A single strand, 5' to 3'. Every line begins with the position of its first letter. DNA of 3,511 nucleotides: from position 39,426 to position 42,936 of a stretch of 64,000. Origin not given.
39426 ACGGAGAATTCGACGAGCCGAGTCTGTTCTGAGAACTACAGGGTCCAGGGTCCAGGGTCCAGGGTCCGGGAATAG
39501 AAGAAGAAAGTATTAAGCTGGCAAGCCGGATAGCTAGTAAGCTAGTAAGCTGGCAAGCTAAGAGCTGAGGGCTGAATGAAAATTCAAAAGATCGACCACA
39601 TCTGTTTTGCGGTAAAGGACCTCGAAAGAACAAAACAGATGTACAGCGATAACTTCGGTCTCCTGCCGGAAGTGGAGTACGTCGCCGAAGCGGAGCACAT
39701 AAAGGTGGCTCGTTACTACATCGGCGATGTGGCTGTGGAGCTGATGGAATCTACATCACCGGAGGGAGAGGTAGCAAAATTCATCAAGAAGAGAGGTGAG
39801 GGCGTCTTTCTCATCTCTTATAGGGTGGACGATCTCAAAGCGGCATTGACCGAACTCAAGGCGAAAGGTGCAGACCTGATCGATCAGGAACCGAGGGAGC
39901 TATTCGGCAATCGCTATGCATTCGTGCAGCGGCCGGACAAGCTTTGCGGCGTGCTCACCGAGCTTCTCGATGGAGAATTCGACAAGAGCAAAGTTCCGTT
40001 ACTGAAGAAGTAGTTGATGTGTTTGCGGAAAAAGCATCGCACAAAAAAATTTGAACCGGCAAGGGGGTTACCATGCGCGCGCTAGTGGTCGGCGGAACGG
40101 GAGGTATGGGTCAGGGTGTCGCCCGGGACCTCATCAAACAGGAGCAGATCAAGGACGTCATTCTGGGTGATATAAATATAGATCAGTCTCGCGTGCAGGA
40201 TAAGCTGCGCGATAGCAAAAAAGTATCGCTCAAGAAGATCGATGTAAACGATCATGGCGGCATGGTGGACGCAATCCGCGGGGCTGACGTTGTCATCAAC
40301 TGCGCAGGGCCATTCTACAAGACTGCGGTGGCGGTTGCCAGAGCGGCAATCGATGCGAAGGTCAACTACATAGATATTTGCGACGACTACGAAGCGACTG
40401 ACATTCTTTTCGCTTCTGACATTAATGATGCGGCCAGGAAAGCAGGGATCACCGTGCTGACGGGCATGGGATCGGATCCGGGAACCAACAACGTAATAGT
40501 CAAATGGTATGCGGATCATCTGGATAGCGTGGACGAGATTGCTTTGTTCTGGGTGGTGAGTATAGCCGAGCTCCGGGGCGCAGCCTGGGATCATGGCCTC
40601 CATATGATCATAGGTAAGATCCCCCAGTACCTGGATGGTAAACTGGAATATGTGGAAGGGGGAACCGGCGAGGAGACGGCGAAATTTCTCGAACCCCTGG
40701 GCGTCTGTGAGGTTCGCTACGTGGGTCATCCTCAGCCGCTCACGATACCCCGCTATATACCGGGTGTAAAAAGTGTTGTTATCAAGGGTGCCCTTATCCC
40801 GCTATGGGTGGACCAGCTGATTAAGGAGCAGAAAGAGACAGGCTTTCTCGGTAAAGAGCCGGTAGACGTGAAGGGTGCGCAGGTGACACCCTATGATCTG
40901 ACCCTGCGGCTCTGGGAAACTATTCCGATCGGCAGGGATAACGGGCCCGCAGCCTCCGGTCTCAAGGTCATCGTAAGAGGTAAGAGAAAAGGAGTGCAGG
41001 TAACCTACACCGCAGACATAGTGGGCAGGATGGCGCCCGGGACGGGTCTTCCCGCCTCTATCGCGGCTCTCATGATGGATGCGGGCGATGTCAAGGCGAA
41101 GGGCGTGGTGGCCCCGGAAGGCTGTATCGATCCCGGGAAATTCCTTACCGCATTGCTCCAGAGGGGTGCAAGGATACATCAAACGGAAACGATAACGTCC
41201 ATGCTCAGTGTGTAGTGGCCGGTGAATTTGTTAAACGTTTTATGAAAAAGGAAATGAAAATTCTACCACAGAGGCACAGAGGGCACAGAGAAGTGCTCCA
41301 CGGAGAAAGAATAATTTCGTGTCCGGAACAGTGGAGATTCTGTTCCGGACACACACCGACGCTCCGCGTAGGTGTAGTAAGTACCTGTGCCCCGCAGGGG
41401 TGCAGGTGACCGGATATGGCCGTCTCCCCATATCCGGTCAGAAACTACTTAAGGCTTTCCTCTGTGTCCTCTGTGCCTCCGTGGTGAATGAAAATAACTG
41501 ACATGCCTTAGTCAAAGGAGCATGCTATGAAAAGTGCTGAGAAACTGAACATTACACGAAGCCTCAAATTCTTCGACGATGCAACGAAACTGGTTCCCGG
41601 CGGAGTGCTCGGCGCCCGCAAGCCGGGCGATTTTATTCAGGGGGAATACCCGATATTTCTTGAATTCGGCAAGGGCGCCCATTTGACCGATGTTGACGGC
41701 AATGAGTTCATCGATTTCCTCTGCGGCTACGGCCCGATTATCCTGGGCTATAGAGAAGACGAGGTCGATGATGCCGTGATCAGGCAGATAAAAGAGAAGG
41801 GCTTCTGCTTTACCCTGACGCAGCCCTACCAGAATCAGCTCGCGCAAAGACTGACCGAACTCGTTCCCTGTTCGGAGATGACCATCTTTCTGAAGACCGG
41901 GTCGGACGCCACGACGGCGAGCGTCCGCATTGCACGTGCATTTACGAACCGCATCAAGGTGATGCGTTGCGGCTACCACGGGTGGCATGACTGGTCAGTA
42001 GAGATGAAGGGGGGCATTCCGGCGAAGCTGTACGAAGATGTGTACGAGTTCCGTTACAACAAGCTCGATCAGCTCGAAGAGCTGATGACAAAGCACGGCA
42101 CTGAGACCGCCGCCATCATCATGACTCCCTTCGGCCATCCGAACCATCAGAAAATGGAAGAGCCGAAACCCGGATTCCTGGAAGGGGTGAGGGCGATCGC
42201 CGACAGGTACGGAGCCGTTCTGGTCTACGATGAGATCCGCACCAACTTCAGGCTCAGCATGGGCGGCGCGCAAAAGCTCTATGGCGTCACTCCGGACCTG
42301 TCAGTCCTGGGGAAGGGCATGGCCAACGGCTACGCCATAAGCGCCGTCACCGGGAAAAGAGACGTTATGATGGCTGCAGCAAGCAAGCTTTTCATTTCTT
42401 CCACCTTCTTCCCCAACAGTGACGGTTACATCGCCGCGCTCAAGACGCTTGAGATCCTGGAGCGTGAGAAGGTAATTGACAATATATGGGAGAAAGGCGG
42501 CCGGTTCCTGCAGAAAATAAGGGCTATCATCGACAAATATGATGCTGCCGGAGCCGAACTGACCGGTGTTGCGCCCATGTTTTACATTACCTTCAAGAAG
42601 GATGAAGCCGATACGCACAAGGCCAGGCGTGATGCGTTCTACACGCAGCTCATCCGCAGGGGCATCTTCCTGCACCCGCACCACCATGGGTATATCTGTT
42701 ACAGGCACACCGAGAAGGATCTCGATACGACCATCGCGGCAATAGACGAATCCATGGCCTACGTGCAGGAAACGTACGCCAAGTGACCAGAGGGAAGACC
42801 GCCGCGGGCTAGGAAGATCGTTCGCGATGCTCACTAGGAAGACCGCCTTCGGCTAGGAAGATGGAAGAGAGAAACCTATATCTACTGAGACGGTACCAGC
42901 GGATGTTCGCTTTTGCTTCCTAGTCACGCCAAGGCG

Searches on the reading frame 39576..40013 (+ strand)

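Call 3: search_protein_families(library=pfam, proteins=[window:39576-40013:+], max_evalue=0.01)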
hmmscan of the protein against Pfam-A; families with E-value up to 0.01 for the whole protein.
window:39576-40013:+ (145 aa): 4 families
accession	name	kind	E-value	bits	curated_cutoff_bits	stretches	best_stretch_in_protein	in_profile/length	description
PF13669.12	Glyoxalase_4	-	5.6e-21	75.3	27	1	7-116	1-109/109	Glyoxalase/Bleomycin resistance protein/Dioxygenase superfamily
PF00903.31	Glyoxalase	-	5e-15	56.4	20.6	1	5-121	1-115/121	Glyoxalase/Bleomycin resistance protein/Dioxygenase superfamily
PF13468.12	Glyoxalase_3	-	2.3e-05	25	25.1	1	6-113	1-112/176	Glyoxalase-like domain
PF14696.12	Glyoxalase_5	-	0.0016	19.1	27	1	7-106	11-103/139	Hydroxyphenylpyruvate dioxygenase, HPPD, N-terminal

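Call 4: search_protein_families(library=ncbifam, proteins=[window:39576-40013:+], max_evalue=0.01)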
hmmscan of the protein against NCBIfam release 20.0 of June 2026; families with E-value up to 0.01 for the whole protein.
window:39576-40013:+ (145 aa): 7 families
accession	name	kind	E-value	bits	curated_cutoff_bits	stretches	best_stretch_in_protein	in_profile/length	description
TIGR03081.1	metmalonyl_epim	equivalog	3.8e-24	85.7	114.95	1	5-131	1-128/129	methylmalonyl-CoA epimerase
TIGR01263.1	4HPPD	equivalog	1.6e-09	37.8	277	1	5-106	2-102/353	4-hydroxyphenylpyruvate dioxygenase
NF050075.1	SMU1112c_YaeR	equivalog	1.3e-07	31.9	140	1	3-123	1-119/125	SMU1112c/YaeR family gloxylase I-like metalloprotein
TIGR00068.2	glyox_I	equivalog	2.1e-05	24.5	120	0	79-122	90-132/143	lactoylglutathione lyase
NF050074.1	glyox_I_GloA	exception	0.00012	22.3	165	1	5-121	1-113/121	lactoylglutathione lyase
NF008551.0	PRK11478.1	equivalog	0.00044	20.7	148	1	3-124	4-123/129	VOC family protein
NF000063.1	Fos_BSH_Sepi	exception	0.0053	16.9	300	1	1-26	1-26/142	FosB family fosfomycin resistance bacillithiol transferase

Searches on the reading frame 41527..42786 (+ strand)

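Call 3: search_protein_families(library=pfam, proteins=[window:41527-42786:+], max_evalue=0.01)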
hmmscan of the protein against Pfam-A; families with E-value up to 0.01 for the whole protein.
window:41527-42786:+ (419 aa): 1 family
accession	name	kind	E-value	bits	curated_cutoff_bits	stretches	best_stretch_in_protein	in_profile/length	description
PF00202.27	Aminotran_3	-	5.7e-46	157.4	30.5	1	41-387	9-376/403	Aminotransferase class-III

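Call 4: search_protein_families(library=ncbifam, proteins=[window:41527-42786:+], max_evalue=0.01)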
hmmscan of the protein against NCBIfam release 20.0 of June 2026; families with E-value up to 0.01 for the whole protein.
window:41527-42786:+ (419 aa): 69 families (the best 25 are shown)
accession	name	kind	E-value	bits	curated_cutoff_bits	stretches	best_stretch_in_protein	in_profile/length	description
NF004856.0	PRK06209.1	equivalog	8.7e-85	284.9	486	1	7-411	6-414/450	glutamate-1-semialdehyde 2,1-aminomutase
NF041362.1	GntE_guanitoxin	equivalog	1.1e-78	264.6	525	1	8-402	4-425/426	guanitoxin biosynthesis PLP-dependent transaminase GntE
NF000818.0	PRK00062.1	subfamily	2.3e-76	257.2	398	1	9-413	3-427/429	glutamate-1-semialdehyde 2,1-aminomutase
TIGR00713.1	hemL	equivalog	9.5e-74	248.5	527.3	1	13-411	3-421/423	glutamate-1-semialdehyde 2,1-aminomutase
NF009055.0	PRK12389.1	equivalog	9.2e-67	225.5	637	1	8-414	2-429/431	glutamate-1-semialdehyde 2,1-aminomutase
NF001864.0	PRK00615.1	equivalog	1.6e-37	129.1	706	1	12-413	7-429/433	glutamate-1-semialdehyde aminotransferase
NF004426.0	PRK05769.1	equivalog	1.6e-36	126.1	552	2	180-382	205-405/441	acetyl ornithine aminotransferase family protein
TIGR00707.1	argD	subfamily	5.4e-34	117.6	410.05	1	40-366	8-340/381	acetylornithine/succinylornithine family transaminase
NF005993.0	PRK08117.1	subfamily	2.2e-33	115.5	574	2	174-368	186-379/433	aspartate aminotransferase family protein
NF005376.0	PRK06918.1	equivalog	7.3e-33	113.6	676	2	42-160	37-161/451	4-aminobutyrate--2-oxoglutarate transaminase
TIGR00700.1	GABAtrnsam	equivalog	9e-32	110.2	506.65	2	42-157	16-137/420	4-aminobutyrate--2-oxoglutarate transaminase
NF005692.0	PRK07495.1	equivalog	1.9e-31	109.2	724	1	43-366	24-368/425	4-aminobutyrate--2-oxoglutarate transaminase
NF008570.0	PRK11522.1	equivalog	2.5e-31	108.8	612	1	46-364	72-408/464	putrescine aminotransferase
NF006368.0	PRK08593.1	equivalog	2.9e-31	108.5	570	2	41-153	26-144/448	aspartate aminotransferase family protein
NF002874.0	PRK03244.1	equivalog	3.4e-31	108.4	457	1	42-334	26-322/399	acetylornithine transaminase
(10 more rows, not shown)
